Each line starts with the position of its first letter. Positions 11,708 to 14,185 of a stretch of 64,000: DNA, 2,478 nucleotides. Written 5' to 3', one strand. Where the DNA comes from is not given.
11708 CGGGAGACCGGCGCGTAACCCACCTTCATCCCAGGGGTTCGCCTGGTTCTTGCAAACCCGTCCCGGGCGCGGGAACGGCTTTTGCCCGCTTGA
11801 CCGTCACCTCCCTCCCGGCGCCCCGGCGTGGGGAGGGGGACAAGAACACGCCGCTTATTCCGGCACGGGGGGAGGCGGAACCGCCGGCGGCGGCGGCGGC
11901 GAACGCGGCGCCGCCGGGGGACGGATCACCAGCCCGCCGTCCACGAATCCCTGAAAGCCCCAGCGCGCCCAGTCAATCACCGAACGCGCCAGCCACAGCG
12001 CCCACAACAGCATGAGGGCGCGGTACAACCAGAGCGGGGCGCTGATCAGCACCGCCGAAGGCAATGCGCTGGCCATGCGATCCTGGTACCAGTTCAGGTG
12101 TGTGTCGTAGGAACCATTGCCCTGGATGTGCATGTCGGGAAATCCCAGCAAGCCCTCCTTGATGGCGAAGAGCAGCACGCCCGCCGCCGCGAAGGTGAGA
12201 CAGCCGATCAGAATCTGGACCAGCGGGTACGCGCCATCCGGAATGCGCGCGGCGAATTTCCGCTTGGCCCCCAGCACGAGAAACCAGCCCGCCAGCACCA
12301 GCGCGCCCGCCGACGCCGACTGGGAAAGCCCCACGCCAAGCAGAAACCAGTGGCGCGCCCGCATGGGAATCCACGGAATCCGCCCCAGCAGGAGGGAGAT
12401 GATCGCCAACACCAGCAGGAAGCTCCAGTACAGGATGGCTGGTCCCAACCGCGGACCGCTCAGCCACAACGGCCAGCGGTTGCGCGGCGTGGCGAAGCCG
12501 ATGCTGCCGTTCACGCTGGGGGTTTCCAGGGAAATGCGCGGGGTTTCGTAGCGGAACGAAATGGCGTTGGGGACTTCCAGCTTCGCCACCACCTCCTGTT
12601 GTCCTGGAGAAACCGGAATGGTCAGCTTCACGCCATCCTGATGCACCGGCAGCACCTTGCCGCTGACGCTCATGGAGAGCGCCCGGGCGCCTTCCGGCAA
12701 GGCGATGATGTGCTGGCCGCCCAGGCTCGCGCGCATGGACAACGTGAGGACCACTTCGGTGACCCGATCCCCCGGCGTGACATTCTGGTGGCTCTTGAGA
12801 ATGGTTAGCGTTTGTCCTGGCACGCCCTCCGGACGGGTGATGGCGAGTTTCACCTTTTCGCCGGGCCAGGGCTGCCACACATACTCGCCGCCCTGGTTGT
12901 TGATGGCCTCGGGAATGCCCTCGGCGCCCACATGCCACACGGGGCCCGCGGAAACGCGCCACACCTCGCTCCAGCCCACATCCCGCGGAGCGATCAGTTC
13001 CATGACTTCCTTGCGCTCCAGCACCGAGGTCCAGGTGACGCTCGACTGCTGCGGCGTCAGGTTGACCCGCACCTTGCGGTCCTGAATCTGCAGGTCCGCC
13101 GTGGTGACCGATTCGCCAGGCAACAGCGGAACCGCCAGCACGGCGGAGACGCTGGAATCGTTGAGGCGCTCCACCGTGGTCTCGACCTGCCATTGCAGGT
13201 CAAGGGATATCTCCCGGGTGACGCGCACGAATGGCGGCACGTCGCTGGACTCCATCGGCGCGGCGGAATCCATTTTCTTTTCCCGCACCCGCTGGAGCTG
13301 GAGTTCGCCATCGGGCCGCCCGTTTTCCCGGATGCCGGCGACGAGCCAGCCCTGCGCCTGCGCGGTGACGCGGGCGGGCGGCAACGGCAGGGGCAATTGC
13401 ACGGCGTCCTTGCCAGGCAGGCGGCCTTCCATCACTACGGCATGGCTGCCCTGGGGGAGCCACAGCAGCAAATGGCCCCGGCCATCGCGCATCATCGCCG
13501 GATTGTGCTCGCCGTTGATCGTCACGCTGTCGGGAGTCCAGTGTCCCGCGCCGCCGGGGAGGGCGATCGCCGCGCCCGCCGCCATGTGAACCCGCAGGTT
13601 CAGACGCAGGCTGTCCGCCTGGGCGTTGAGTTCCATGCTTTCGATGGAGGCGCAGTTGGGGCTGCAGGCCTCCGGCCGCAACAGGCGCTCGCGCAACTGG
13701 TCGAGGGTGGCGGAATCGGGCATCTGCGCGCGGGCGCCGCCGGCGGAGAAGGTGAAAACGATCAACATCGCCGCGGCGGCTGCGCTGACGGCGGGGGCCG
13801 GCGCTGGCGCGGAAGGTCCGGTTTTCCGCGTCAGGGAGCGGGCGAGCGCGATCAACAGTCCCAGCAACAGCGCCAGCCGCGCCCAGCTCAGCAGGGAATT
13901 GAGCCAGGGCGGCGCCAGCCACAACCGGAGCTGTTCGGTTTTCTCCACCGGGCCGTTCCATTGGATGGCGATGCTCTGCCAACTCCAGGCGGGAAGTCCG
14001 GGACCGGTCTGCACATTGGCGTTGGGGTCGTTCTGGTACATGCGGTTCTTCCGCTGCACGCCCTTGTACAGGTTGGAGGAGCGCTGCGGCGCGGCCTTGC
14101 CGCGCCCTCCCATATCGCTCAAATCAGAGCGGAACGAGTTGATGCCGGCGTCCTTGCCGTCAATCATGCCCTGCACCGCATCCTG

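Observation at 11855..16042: Giant duplicated membrane protein: two tandem [anchor - large extracytoplasmic domain - 4-TM bundle] modules plus polyproline tail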

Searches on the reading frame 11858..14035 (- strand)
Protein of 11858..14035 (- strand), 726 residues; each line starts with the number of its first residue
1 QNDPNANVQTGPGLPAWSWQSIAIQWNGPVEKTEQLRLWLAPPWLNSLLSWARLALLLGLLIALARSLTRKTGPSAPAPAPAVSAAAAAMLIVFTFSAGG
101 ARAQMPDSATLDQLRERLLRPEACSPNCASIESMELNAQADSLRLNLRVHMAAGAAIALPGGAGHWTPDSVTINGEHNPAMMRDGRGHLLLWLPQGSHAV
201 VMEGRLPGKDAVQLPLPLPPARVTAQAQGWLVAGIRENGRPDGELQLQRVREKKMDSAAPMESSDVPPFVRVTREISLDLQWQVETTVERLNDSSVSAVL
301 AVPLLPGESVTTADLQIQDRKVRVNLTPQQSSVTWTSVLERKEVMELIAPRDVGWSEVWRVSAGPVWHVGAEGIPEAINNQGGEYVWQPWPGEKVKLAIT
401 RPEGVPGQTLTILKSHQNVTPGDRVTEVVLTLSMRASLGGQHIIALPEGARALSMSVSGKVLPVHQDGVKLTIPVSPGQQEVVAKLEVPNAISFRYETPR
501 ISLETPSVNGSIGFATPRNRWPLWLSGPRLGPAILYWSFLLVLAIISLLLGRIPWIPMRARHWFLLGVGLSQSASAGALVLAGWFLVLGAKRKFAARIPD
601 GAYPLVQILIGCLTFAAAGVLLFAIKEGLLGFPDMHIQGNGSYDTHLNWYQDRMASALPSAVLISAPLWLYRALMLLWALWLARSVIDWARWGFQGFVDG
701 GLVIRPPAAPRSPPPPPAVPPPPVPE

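Call 35: predict_structure(alignment_id=A4)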
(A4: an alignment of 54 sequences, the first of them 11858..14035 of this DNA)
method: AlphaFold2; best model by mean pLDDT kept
length: 726 residues; sequences in the alignment: 54
mean_pLDDT: 82.8   pTM: 0.56
mean pLDDT of the five models: 82.8, 82.6, 81.5, 80.6, 80.3
residues with pLDDT >= 90: 408; 70-90: 166; 50-70: 84; < 50: 68
segments of 3 or more residues with pLDDT < 50: 1-40, 97-106, 253-264, 404-406
pLDDT, mean of each block of 10 residues (from residue 1): 35 36 39 42 68 73 64 53 64 54 53 57 67 95 96 88 86 82 79 92 93 93 94 89 92 40 60 94 96 82 96 93 92 96 94 91 86 79 84 94 63 95 97 91 97 97 97 93 98 97 93 97 93 93 94 92 95 90 93 87 90 94 91 90 94 91 97 95 92 85 65 74 68
secondary structure, 60 per line:
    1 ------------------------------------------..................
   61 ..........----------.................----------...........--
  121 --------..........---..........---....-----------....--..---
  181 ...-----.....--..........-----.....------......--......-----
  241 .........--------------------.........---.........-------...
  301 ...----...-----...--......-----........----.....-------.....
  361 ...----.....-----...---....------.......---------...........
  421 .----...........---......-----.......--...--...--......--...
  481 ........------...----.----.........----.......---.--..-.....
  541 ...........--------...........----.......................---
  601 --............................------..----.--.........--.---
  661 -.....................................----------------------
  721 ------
elements in order (helices of 4 or more, strands of 3 or more residues): H43-70 H81-97 H108-118 E129-138 E142-151 E155-158 E170-173 E181-183 E189-193 E196-205 E211-215 E222-227 E230-235 E241-249 E270-278 E282-290 E298-303 E308-310 E316-318 E321-326 E332-339 E344-348 E356-363 E368-372 E378-380 E384-387 E394-400 E410-421 E426-436 E440-445 E451-457 E460-462 E465-467 E470-475 E478-488 E495-497 E507-515 E520-526 H536-551 H560-570 H575-597 H603-630 E646-654 E662-667 H668-698

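Call 37: fold_search(model_id=the predicted structure, library=pdb)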
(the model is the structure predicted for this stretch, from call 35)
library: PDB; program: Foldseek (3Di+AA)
matches with E <= 10: 949; with E <= 0.001: 35
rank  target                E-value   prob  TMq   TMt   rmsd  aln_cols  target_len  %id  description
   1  8pn9_E                3.4e-09  1.00  0.14  0.18  24.4       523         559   11  Structure of human oligosaccharyltransferase OST-A complex bound to NGI-1 (released 2024-05-08)
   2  6ezn_A                5.6e-09  1.00  0.14  0.23  19.2       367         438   10  Cryo-EM structure of the yeast oligosaccharyltransferase (OST) complex (released 2018-01-17)
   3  8agb_E                5.9e-09  1.00  0.14  0.21  18.6       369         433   10  Structure of yeast oligosaccharylransferase complex with lipid-linked oligosaccharide bound (released 2022-12-07)
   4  6c26_1                8.2e-09  1.00  0.14  0.23  20.1       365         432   10  The Cryo-EM structure of a eukaryotic oligosaccharyl transferase complex (released 2018-01-31)
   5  7oci_A                9.7e-09  1.00  0.14  0.21  19.5       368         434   12  Cryo-EM structure of yeast Ost6p containing oligosaccharyltransferase complex (released 2022-02-16)
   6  8b6l_O                2.4e-08  1.00  0.15  0.19  24.3       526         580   11  Subtomogram average of the human Sec61-TRAP-OSTA-translocon (released 2022-12-07)
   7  6s7t_E                1.5e-07  1.00  0.18  0.29  21.2       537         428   12  Cryo-EM structure of human oligosaccharyltransferase complex OST-B (released 2019-12-18)
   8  8t2v_A                1.3e-06  0.99  0.12  0.10  22.7       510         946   10  Cryo-EM Structures of Full-length Integrin alphaIIbbeta3 in Native Lipids (released 2023-07-26)
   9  3fcs_A                1.4e-06  0.99  0.11  0.10  22.7       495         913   11  Structure of complete ectodomain of integrin aIIBb3 (released 2009-01-20)
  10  9ijj_h                2.0e-05  0.92  0.11  0.07  25.1       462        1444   11  In situ structure of the central apparatus in mouse sperm axoneme. (released 2025-06-04)
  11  3fcs_C                2.7e-05  0.94  0.12  0.10  22.8       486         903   11  Structure of complete ectodomain of integrin aIIBb3 (released 2009-01-20)
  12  7n61_1B               3.3e-05  0.72  0.11  0.13  26.7       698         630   10  structure of C2 projections and MIPs (released 2022-05-18)
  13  9ub7_E                6.1e-05  0.77  0.10  0.13  27.4       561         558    8  Structure of glycosylphosphatidylinositol transamidase,state 1 (released 2026-04-08)
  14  7sqc_F0               6.4e-05  0.90  0.11  0.20  26.0       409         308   10  Ciliary C1 central pair apparatus isolated from Chlamydomonas reinhardtii (released 2022-04-13)
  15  7vcn_B                6.8e-05  0.47  0.07  0.10  33.0       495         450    9  Crystal Structure of PitA fragment from pilus islet-2 of Streptococcus oralis with Tb-Xo4 (released 2022-07-13)
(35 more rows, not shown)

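Call 66: search_protein_representatives(protein=window:11858-14035:-)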
Query: 726 residues. Proteins with E-value up to 0.001 (for the whole library): 2590; up to 1e-10: 2065; up to 1e-30: 1417. The best 150 are listed.
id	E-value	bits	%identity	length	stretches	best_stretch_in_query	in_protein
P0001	0.0e+00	1634.4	92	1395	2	1-726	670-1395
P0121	9.5e-178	609.0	41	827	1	1-714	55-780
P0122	3.2e-176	603.9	45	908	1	3-713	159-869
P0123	8.7e-175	599.2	45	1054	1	5-708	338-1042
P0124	5.9e-174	596.5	44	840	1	8-703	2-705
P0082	3.1e-173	594.1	39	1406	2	1-720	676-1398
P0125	2.0e-172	591.4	40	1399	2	3-725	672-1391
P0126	2.2e-172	591.3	43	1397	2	3-716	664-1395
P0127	3.0e-172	590.8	41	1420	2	3-719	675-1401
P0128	3.3e-172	590.7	45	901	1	3-718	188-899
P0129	1.0e-171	589.1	43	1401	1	3-723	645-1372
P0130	3.0e-170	584.2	42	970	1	3-718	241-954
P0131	1.6e-169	581.8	39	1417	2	2-702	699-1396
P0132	2.5e-168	577.9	43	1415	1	3-721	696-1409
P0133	2.7e-168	577.7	43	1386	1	1-725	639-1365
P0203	4.4e-152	524.1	38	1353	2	3-703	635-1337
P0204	1.6e-151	522.3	37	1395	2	1-702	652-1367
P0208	8.1e-151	519.9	40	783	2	97-702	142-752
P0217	4.8e-150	517.4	43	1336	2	3-622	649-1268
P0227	5.5e-149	513.9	37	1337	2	1-697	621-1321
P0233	5.8e-148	510.5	37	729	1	1-698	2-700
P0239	1.8e-147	508.9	38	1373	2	3-706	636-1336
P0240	2.1e-147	508.7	36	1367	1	3-702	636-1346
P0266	2.5e-144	498.5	37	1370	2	1-703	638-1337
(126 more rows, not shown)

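Call 68: find_encoding_contigs(protein=P0233, flank=6000, max_places=3)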
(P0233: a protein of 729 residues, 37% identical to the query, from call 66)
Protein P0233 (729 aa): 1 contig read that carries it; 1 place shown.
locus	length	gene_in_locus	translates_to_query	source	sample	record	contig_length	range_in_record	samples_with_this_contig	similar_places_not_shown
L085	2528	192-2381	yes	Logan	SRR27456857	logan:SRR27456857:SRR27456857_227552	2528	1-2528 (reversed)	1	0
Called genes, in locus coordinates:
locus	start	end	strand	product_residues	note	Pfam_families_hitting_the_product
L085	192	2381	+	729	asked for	-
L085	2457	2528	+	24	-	?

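Call 69: find_encoding_contigs(protein=P0208, flank=6000, max_places=3)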
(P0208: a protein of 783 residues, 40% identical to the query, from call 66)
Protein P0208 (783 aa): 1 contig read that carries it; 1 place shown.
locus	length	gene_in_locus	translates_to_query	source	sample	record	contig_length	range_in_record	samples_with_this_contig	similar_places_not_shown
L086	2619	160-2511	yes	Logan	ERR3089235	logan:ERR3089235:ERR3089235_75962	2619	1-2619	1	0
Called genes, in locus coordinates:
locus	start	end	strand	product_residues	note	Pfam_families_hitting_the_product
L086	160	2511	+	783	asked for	-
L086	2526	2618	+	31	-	?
